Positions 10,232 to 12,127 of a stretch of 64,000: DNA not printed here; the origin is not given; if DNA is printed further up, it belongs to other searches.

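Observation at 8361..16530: Island core: a compact seven-gene operon combining two TrpRS paralogues with radical SAM, methyltransferase, PEP-synthase-like and SAM-cleaving enzymes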

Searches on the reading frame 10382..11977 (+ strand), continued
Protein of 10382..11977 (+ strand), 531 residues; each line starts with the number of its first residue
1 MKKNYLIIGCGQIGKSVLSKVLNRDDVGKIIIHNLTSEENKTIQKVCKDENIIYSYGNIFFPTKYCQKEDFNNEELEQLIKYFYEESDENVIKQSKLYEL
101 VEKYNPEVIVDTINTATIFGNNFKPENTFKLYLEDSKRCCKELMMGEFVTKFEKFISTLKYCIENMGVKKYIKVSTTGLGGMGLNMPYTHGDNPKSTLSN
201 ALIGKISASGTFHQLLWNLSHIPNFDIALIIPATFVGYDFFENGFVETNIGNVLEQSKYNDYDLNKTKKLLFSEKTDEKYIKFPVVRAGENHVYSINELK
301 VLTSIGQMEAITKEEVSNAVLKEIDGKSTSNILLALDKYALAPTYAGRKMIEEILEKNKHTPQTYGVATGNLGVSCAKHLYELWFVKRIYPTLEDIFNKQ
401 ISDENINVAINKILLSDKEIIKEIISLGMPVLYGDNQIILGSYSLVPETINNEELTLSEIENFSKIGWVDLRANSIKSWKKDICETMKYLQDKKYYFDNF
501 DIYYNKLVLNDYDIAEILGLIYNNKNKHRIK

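Call 76: find_encoding_contigs(protein=P0012, flank=10000, max_places=1)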
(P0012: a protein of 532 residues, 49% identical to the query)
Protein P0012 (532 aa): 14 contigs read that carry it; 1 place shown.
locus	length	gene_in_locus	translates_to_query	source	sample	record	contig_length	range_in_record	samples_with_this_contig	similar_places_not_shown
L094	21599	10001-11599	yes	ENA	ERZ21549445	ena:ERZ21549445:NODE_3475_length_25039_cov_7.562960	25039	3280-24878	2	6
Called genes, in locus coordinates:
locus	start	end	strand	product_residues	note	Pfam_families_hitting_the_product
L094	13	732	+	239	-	PF00300:His_Phos_1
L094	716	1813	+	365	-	PF00534:Glycos_transf_1, PF13692:Glyco_trans_1_4, PF13524:Glyco_trans_1_2 (weak)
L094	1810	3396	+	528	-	PF00300:His_Phos_1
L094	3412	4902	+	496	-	PF00535:Glycos_transf_2, PF10111:Glyco_tranf_2_2 (weak)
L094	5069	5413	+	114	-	PF00719:Pyrophosphatase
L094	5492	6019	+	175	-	PF13328:HD_4, PF01966:HD (weak)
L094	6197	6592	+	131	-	PF00293:NUDIX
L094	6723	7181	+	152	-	PF00293:NUDIX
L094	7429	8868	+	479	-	PF13328:HD_4, PF01966:HD, PF04607:RelA_SpoT, PF02824:TGS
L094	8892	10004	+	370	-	PF00579:tRNA-synt_1b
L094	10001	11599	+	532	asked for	PF27054:Beta_methylindole_red_C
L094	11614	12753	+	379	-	PF00579:tRNA-synt_1b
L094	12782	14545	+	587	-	PF01326:PPDK_N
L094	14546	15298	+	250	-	PF01887:SAM_HAT_N (weak), PF20257:SAM_HAT_C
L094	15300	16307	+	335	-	PF00579:tRNA-synt_1b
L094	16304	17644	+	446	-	PF02310:B12-binding, PF04055:Radical_SAM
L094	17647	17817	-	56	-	-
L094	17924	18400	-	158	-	PF04073:tRNA_edit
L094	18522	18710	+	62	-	-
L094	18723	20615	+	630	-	PF00501:AMP-binding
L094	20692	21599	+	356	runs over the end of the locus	?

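Call 77: find_encoding_contigs(protein=P0032, flank=10000, max_places=1)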
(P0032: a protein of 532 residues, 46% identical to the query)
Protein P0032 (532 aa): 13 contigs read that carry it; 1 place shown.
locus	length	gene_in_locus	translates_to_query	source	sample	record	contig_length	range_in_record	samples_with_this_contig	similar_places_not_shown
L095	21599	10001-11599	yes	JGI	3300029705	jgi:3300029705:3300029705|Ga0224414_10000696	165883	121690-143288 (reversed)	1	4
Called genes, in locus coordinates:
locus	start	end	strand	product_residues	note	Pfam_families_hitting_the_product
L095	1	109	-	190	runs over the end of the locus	-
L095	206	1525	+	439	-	-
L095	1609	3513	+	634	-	PF02518:HATPase_c, PF00204:DNA_gyraseB, PF01751:Toprim, PF00986:DNA_gyraseB_C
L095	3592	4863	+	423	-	-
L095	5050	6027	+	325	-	PF13310:Virulence_RhuM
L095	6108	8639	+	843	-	PF00521:DNA_topoisoIV, PF03989:DNA_gyraseA_C (weak)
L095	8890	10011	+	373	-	PF00579:tRNA-synt_1b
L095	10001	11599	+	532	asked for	PF27054:Beta_methylindole_red_C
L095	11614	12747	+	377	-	PF00579:tRNA-synt_1b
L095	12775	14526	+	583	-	PF01326:PPDK_N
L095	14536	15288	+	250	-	PF01887:SAM_HAT_N, PF20257:SAM_HAT_C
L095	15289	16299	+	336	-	PF00579:tRNA-synt_1b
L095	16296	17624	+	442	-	PF02310:B12-binding (weak), PF04055:Radical_SAM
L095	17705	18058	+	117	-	PF14071:YlbD_coat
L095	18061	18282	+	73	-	-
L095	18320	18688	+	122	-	-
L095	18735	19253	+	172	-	PF09419:PGP_phosphatase, PF00702:Hydrolase (weak), PF13419:HAD_2 (weak), PF13242:Hydrolase_like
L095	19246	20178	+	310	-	PF03193:RsgA_GTPase, PF01926:MMR_HSR1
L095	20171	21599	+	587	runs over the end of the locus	PF02518:HATPase_c (weak), PF13589:HATPase_c_3, PF01119:DNA_mis_repair, PF08676:MutL_C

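Call 78: find_encoding_contigs(protein=P0029, flank=10000, max_places=1)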
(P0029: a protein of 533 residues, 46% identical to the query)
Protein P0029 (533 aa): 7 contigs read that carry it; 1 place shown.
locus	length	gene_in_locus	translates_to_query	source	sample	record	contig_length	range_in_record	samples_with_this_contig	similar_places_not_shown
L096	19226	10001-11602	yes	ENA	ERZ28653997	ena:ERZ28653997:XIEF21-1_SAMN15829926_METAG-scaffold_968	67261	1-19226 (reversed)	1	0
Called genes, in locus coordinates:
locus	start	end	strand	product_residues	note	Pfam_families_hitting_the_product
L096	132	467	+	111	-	PF01740:STAS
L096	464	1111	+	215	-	PF04542:Sigma70_r2, PF04539:Sigma70_r3 (weak), PF04545:Sigma70_r4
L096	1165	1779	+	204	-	PF01226:Form_Nir_trans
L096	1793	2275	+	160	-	PF00293:NUDIX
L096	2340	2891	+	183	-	PF13302:Acetyltransf_3, PF13420:Acetyltransf_4, PF13523:Acetyltransf_8, PF00583:Acetyltransf_1, PF13508:Acetyltransf_7 (weak)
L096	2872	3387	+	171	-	PF00293:NUDIX, PF22327:Nudt16-like (weak)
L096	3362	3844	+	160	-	PF00293:NUDIX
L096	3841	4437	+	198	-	-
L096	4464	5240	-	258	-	PF06182:ABC2_membrane_6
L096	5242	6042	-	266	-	PF06182:ABC2_membrane_6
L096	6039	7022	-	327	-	PF03215:Rad17 (faint), PF00005:ABC_tran, PF13304:AAA_21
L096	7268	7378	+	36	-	-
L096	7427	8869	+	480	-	PF13328:HD_4, PF01966:HD, PF04607:RelA_SpoT, PF02824:TGS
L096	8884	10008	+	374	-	PF00579:tRNA-synt_1b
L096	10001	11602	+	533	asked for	PF01488:Shikimate_DH (faint), PF27054:Beta_methylindole_red_C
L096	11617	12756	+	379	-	PF00579:tRNA-synt_1b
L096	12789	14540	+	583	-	PF01326:PPDK_N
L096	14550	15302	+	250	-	PF01887:SAM_HAT_N (weak), PF20257:SAM_HAT_C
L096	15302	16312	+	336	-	PF00579:tRNA-synt_1b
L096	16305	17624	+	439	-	PF02310:B12-binding (weak), PF04055:Radical_SAM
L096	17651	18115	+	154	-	PF00293:NUDIX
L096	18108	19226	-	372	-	?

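Call 79: search_protein_families(library=pfam, proteins=[L010:11731-13284:+, L010:13281-14540:+, L010:14713-16305:+, L010:16308-17120:+, L010:17185-17796:+, L010:17817-18836:+, L021:3617-4876:-, L021:4910-5380:-, L026:8051-9553:+, L026:13921-15117:+], max_evalue=0.00001)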
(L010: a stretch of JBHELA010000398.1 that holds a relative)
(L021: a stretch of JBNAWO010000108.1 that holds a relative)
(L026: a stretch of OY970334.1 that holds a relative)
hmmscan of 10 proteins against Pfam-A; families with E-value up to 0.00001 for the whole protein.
L010:11731-13284:+ (517 aa): 2 families
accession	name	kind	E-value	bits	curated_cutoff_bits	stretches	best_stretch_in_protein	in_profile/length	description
PF00361.26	Proton_antipo_M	-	3.9e-78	263.1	21.5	1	129-426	1-291/294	NADH:quinone oxidoreductase/Mrp antiporter, TM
PF01059.23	Oxidored_q5_N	-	2.8e-06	27.8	22.7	1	9-124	4-108/110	NADH-ubiquinone oxidoreductase chain 4, amino terminus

L010:13281-14540:+ (419 aa): 2 families
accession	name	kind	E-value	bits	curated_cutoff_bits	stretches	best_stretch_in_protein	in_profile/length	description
PF16980.11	CitMHS_2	-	7.8e-134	447.1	25.7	1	5-419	6-448/448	Putative citrate transport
PF03600.22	CitMHS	-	7e-10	39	31.9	1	96-337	81-319/336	Citrate transporter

L010:14713-16305:+ (530 aa): 5 families
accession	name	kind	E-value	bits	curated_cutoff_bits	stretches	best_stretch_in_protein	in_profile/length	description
PF03572.23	Peptidase_S41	-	2.6e-53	180.4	24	1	196-350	1-156/165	Peptidase family S41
PF22694.1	CtpB_N-like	-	9.6e-10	39.2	27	1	33-82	33-83/85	Activating protease CtpB N-terminal domain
PF13180.12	PDZ_2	-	4.2e-09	37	27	1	98-175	2-78/80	PDZ domain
PF17820.7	PDZ_6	-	3.6e-08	33.5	27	1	112-166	2-54/54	PDZ domain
PF00595.29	PDZ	-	7.1e-07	30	23.2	1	97-164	10-80/81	PDZ domain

L010:16308-17120:+ (270 aa): 1 family
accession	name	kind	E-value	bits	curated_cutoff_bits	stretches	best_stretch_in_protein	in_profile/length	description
PF11306.15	DUF3108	-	5.9e-15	56.1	26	1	32-254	1-208/209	Protein of unknown function (DUF3108)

L010:17185-17796:+ (203 aa): 3 families
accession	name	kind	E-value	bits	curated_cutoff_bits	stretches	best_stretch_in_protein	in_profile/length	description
PF03548.22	LolA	-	5.2e-13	49.5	23.6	1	42-192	7-165/165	Outer membrane lipoprotein carrier protein LolA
PF17131.11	LolA_like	-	8.1e-07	29.3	30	1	113-171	67-127/184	Outer membrane lipoprotein-sorting protein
PF09865.15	DUF2092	-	1.2e-06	28.6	21.2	1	123-201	131-210/212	Predicted periplasmic protein (DUF2092)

L010:17817-18836:+ (339 aa): 1 family
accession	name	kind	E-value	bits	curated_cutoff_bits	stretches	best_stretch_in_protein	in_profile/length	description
PF03706.18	LPG_synthase_TM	-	4.6e-45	154.8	33.4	1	8-319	3-302/302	Lysylphosphatidylglycerol synthase TM region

L021:3617-4876:- (419 aa): 3 families
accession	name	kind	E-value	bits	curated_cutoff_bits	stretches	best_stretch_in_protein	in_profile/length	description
PF13393.11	tRNA-synt_His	-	8.5e-38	130.8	25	1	7-309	1-308/308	Histidyl-tRNA synthetase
PF00587.30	tRNA-synt_2b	-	2e-13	51.2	29.3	1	65-311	1-173/179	tRNA synthetase class II core domain (G, H, P, S and T)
PF03129.25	HGTP_anticodon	-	4.1e-12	46.5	21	1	327-414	3-93/94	Anticodon binding domain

L021:4910-5380:- (156 aa): 1 family
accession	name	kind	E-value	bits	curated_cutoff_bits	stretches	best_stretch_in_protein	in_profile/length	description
PF00359.27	PTS_EIIA_2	-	6.1e-39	133.7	27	1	6-148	2-143/144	Phosphoenolpyruvate-dependent sugar phosphotransferase system, EIIA 2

L026:8051-9553:+ (500 aa): 1 family
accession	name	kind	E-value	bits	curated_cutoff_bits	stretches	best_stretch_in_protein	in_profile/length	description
PF00171.27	Aldedh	-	3.3e-176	586.8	23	1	12-479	1-461/461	Aldehyde dehydrogenase family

L026:13921-15117:+ (398 aa): 1 family
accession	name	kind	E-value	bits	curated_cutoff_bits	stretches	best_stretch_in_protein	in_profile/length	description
PF18958.6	DUF5700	-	5.2e-22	79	25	1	89-381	11-280/283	Putative zinc dependent peptidase (DUF5700)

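Call 85: search_protein_families(library=pfam, proteins=[L092:10999-12180:+, L089:12728-14059:+], max_evalue=0.0001)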
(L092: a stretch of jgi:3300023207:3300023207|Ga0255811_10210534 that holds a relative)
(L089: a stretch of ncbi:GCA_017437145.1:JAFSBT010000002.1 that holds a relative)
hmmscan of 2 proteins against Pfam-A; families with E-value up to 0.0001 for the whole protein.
L092:10999-12180:+ (393 aa): 0 families

L089:12728-14059:+ (443 aa): 0 families

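Call 110: search_dna_similar(query=window:10382-11974:+, collection=plasmids, mode=protein, max_evalue=1e-10, max_rows=10)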
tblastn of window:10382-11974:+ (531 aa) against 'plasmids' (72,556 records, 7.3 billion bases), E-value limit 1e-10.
No match.
